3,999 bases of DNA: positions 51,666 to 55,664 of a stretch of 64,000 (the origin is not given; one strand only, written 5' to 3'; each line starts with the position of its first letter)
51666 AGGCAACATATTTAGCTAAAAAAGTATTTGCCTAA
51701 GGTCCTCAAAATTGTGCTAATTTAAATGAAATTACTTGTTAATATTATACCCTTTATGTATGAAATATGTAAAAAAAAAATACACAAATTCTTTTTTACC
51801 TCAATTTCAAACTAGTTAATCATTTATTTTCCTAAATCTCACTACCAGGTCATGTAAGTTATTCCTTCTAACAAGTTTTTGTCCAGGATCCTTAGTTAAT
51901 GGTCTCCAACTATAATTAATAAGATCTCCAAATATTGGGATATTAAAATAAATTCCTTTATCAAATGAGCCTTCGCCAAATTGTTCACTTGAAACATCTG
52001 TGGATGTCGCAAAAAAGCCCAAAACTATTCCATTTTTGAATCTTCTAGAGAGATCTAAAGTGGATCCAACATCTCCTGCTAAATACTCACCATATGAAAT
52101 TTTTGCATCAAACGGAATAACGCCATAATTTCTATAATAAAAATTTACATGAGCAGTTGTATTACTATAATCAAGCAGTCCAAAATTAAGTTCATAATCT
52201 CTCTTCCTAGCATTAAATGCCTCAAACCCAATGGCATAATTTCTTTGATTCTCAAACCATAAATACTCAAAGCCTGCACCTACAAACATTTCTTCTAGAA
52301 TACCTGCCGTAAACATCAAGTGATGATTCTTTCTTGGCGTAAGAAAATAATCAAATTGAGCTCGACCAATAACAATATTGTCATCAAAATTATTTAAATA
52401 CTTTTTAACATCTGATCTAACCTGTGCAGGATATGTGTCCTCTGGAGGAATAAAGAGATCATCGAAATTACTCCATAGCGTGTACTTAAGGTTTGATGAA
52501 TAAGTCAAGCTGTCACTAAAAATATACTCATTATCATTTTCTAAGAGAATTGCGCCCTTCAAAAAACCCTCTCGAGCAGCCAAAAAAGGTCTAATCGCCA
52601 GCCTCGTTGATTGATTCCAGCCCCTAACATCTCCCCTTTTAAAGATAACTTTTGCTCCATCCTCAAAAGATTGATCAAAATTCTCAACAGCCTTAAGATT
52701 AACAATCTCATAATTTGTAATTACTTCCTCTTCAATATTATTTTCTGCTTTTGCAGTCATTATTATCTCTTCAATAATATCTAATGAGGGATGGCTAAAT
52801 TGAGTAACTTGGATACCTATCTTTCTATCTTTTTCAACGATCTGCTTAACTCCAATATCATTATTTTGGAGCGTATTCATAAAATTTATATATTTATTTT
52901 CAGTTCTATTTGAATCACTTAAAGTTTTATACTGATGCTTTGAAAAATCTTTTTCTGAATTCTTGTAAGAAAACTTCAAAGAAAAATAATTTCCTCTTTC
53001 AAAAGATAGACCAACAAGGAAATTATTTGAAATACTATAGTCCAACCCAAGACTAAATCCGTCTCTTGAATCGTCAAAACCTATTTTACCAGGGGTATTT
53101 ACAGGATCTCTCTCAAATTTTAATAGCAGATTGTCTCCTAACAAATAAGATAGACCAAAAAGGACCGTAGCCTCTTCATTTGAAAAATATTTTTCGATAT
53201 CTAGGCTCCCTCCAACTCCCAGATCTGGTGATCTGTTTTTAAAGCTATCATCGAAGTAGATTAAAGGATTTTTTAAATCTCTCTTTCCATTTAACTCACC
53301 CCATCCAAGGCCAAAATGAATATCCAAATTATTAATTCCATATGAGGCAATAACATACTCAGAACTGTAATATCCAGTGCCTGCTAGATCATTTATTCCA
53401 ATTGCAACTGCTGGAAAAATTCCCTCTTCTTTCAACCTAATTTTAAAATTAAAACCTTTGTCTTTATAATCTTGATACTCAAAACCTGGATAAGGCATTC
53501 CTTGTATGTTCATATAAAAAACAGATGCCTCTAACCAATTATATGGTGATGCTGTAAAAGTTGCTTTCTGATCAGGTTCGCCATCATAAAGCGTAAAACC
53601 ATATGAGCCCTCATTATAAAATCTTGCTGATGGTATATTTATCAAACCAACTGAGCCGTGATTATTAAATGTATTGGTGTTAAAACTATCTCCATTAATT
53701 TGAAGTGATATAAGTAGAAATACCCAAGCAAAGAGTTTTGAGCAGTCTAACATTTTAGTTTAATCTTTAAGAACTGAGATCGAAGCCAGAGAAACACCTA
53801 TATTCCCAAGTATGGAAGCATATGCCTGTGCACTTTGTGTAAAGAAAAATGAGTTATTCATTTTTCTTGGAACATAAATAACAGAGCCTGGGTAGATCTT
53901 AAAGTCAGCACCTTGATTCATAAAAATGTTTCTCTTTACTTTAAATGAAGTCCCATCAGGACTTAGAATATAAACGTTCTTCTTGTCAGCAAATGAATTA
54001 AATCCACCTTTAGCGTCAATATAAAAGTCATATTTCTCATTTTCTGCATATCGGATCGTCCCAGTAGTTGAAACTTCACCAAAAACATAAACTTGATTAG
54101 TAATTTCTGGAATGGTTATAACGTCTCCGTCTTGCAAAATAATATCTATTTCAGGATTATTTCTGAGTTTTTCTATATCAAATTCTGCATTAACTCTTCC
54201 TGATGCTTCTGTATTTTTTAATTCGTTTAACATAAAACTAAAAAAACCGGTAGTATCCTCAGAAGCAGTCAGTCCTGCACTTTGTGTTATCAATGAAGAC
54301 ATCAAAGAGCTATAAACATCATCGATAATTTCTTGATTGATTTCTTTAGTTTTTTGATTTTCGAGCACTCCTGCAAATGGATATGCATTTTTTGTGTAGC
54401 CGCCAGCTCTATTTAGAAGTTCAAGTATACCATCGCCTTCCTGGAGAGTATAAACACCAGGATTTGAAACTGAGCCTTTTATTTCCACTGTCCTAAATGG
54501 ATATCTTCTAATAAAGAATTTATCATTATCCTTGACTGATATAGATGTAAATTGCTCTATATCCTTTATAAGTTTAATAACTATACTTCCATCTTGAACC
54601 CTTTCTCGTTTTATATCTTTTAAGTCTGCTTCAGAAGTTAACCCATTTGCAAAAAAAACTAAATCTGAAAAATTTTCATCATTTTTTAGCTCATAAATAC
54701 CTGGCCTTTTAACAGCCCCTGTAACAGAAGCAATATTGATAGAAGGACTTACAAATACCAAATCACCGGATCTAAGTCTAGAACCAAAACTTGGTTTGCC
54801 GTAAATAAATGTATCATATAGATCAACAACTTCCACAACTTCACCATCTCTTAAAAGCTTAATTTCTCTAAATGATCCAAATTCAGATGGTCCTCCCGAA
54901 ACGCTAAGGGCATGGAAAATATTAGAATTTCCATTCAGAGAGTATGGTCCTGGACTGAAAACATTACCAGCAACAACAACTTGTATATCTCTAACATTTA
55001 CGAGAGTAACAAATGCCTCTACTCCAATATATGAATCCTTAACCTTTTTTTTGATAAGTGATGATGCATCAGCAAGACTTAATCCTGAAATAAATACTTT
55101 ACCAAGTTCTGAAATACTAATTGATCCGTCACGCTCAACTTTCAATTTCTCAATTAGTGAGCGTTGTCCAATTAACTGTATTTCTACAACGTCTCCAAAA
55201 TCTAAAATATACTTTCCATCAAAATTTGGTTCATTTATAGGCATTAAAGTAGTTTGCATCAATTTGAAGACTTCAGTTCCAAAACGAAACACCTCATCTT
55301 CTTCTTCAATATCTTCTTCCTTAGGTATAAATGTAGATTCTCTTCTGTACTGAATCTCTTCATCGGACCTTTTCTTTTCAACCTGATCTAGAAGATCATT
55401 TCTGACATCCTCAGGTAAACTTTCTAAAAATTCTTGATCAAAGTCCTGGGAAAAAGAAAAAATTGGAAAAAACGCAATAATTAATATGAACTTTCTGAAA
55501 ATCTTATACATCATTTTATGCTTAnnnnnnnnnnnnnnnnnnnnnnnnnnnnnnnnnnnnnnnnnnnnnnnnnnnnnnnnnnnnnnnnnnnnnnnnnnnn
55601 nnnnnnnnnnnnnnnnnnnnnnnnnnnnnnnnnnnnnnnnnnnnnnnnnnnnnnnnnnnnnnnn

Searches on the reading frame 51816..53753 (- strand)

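Call 67: search_protein_families(library=pfam, proteins=[window:51816-53753:-], max_evalue=0.001)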
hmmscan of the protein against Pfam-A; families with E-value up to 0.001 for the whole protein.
window:51816-53753:- (645 aa): 1 family
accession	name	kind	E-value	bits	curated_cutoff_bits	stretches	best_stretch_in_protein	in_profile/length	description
PF06082.17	YjbH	-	5.9e-116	389.3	24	2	294-637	323-656/658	Exopolysaccharide biosynthesis protein YbjH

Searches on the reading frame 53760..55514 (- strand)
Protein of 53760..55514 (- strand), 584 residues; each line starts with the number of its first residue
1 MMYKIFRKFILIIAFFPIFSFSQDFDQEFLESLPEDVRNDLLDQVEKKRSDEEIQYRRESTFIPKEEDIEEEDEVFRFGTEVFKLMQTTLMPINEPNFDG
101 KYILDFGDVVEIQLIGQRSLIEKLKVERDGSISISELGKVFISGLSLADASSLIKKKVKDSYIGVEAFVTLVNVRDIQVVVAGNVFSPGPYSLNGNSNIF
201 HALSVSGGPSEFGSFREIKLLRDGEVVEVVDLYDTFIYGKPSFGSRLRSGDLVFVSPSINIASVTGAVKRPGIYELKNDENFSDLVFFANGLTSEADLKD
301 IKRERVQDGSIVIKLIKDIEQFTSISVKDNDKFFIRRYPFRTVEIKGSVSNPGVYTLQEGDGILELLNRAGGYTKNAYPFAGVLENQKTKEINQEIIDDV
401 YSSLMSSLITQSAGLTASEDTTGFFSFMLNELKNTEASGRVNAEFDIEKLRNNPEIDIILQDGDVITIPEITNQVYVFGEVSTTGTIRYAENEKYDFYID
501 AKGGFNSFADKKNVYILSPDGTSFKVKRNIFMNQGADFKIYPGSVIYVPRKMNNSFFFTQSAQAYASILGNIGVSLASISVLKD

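Call 67: search_protein_families(library=pfam, proteins=[window:53760-55514:-], max_evalue=0.001)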
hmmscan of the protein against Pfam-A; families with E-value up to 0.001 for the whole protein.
window:53760-55514:- (584 aa): 4 families
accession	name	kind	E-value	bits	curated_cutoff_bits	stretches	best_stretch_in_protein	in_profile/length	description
PF10531.15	SLBB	-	3.1e-32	110.6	27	4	262-310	2-50/55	SLBB domain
PF22461.2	SLBB_2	-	8.9e-17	61.4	27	0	343-377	3-39/79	SLBB domain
PF02563.21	Poly_export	-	1.8e-10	41.3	28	1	101-170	6-75/77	Polysaccharide biosynthesis/export protein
PF14377.11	UBM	-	0.00014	21.6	23.3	1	20-44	4-29/35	Ubiquitin binding region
